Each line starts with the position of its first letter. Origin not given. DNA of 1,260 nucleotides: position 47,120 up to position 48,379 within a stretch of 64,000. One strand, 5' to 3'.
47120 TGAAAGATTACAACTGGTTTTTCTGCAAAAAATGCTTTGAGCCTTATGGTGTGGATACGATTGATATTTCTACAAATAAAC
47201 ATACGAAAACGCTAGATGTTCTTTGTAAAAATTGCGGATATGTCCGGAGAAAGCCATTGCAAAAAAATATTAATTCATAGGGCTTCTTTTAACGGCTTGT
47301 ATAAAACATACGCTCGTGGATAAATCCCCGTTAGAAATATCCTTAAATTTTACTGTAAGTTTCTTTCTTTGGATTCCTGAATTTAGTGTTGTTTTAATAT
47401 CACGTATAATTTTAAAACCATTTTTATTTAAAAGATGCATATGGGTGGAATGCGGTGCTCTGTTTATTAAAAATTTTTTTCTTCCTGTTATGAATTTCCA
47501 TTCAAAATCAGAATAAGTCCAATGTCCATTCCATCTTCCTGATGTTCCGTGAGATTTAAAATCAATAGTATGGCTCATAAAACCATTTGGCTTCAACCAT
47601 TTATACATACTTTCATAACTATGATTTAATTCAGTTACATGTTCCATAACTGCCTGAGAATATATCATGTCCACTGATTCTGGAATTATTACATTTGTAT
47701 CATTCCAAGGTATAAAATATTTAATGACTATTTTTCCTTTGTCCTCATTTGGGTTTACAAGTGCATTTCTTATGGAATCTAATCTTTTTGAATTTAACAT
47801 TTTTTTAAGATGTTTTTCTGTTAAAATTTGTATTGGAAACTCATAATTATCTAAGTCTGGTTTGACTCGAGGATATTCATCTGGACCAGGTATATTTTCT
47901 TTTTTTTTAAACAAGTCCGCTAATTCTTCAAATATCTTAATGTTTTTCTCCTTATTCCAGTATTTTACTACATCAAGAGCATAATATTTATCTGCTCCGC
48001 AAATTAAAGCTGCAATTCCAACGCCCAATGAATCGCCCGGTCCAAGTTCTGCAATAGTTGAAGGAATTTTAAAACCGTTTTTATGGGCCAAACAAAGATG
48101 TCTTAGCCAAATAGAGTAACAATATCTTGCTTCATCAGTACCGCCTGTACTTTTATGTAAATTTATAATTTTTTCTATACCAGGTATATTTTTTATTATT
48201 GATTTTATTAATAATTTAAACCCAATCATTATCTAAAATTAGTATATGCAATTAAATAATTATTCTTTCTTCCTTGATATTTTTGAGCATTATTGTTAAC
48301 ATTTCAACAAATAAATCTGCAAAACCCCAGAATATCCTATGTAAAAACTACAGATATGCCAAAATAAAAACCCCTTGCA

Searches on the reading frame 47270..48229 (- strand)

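Call 60: search_protein_families(library=pfam, proteins=[window:47270-48229:-], max_evalue=0.001)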
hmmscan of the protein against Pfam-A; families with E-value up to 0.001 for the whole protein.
window:47270-48229:- (319 aa): 1 family
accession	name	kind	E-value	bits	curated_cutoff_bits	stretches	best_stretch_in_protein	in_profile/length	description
PF08241.18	Methyltransf_11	-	0.00021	22.3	21.2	1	184-218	59-93/95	Methyltransferase domain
